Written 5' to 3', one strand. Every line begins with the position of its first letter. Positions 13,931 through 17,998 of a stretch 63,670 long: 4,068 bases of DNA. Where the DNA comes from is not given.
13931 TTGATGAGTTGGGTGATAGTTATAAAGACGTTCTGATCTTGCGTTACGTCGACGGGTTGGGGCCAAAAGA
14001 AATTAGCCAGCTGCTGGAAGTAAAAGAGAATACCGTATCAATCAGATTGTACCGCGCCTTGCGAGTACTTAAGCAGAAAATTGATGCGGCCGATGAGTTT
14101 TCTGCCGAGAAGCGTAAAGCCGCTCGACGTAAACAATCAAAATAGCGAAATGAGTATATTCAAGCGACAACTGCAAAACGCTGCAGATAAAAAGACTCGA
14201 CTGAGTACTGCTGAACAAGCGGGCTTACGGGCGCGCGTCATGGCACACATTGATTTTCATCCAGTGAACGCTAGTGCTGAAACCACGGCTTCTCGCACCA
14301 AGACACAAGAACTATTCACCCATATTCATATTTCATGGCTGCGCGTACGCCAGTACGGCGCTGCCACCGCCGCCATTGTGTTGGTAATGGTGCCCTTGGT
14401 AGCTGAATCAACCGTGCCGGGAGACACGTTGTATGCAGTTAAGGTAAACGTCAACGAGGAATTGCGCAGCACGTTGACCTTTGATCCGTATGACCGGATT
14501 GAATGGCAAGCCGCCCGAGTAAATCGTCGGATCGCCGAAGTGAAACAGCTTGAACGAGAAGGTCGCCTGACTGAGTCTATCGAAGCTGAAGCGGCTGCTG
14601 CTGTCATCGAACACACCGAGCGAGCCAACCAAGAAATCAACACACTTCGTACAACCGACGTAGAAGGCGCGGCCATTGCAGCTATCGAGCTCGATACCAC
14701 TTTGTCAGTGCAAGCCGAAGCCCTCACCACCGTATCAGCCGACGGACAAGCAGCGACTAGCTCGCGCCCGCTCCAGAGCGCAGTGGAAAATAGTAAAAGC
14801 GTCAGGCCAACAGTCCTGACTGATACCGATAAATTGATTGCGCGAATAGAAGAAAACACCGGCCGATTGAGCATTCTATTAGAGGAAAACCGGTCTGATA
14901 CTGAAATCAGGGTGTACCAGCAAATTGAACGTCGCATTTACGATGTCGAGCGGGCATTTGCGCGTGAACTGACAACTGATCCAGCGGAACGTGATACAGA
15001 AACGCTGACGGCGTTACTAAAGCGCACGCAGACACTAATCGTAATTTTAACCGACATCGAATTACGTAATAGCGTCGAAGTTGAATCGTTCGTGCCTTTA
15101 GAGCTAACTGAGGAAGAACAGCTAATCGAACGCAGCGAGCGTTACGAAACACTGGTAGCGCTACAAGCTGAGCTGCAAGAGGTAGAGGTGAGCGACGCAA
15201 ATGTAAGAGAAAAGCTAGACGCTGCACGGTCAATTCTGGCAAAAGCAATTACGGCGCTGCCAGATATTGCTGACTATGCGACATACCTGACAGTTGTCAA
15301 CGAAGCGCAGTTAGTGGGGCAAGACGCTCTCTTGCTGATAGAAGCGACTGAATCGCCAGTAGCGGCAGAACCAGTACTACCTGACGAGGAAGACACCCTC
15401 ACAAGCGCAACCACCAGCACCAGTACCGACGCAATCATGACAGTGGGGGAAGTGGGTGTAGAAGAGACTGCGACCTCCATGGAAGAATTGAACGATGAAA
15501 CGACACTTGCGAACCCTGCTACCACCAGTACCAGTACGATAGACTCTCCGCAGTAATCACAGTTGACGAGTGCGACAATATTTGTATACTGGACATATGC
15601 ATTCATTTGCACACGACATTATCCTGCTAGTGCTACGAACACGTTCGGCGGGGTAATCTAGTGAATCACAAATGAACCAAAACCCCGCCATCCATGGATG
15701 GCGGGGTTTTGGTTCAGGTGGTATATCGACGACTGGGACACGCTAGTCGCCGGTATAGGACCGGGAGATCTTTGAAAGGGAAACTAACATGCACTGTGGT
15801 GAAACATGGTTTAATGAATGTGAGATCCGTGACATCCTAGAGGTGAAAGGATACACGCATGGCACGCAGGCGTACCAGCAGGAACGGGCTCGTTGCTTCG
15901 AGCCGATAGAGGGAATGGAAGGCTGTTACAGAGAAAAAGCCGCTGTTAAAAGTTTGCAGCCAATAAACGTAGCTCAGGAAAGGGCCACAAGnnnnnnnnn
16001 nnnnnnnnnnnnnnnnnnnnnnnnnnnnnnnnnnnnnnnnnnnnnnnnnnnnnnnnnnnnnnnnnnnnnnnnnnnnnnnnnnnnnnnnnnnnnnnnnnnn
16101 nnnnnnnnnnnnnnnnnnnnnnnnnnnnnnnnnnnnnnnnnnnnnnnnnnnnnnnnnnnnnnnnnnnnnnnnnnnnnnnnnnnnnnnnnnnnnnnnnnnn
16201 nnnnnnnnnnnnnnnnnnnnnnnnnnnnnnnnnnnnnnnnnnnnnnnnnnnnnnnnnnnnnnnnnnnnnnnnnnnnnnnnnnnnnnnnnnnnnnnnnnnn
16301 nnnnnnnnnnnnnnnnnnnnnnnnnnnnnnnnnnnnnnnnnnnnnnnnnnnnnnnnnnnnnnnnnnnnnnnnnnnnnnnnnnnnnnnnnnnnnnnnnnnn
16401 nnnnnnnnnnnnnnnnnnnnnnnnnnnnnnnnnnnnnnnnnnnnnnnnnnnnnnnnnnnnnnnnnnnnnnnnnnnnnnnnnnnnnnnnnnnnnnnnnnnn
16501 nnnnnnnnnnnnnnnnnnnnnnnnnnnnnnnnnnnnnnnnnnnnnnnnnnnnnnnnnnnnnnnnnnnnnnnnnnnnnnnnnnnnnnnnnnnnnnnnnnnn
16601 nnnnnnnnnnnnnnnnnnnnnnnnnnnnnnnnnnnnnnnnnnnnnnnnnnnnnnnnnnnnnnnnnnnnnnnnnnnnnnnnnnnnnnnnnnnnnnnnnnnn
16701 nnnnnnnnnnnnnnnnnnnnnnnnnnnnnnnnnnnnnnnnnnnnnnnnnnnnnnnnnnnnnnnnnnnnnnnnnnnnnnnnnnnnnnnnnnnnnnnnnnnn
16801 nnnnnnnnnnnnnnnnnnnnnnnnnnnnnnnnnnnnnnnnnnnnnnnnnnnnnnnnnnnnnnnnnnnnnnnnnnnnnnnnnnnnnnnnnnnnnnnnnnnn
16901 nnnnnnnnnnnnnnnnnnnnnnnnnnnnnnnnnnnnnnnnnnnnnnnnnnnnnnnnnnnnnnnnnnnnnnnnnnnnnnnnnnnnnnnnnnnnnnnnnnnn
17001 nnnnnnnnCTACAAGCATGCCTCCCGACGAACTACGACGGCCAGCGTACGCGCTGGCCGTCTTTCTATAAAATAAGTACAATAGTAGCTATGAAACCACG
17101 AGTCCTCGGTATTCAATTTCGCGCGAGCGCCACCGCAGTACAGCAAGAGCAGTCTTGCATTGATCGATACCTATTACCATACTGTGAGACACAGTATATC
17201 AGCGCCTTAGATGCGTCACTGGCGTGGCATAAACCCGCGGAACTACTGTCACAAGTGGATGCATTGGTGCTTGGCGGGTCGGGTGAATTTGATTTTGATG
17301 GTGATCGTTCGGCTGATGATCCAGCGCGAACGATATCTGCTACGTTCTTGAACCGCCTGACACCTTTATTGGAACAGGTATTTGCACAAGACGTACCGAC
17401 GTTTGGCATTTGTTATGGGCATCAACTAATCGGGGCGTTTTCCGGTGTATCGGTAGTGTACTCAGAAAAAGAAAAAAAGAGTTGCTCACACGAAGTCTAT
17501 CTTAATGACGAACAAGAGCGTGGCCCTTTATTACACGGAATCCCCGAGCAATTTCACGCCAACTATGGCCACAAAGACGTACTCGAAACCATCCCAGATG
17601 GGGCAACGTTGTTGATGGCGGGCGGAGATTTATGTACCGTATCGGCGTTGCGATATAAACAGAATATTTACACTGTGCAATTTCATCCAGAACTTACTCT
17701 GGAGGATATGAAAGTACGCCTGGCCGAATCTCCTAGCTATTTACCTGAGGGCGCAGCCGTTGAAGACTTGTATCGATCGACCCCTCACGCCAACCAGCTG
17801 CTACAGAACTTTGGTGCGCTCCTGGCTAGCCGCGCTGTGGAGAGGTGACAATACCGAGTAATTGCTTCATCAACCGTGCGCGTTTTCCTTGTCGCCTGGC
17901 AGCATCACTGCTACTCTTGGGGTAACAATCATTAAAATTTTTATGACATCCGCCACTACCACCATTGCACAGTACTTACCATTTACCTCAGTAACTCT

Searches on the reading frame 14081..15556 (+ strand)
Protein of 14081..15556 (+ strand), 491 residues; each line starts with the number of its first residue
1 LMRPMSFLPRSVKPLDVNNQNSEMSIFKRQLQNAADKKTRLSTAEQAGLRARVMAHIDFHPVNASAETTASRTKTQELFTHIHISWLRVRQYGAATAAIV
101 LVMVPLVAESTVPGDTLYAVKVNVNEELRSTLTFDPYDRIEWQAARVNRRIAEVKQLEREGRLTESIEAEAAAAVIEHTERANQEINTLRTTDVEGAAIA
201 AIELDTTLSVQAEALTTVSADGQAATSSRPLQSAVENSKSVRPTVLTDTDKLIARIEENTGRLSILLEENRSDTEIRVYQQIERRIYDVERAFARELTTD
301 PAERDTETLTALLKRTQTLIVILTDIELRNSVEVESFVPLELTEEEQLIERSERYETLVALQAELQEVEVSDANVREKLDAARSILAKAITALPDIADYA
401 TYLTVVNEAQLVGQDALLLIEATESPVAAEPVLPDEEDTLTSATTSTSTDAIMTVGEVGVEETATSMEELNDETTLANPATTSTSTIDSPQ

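Call 19: search_protein_families(library=pfam, proteins=[window:14081-15556:+])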
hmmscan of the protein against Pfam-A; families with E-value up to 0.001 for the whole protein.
window:14081-15556:+ (491 aa): 1 family
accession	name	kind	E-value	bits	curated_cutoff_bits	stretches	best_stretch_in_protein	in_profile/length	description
PF18915.5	DUF5667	-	2.5e-07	31.5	27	1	111-203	2-77/99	Domain of unknown function (DUF5667)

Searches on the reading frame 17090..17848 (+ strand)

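Call 19: search_protein_families(library=pfam, proteins=[window:17090-17848:+])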
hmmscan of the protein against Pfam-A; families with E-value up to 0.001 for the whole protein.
window:17090-17848:+ (252 aa): 2 families
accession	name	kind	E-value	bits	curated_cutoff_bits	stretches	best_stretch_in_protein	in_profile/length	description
PF00117.34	GATase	-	3e-20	73.1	22.8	1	92-210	63-181/190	Glutamine amidotransferase class-I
PF07722.19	Peptidase_C26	-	3.8e-08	33.8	20.5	1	49-201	52-219/219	Peptidase C26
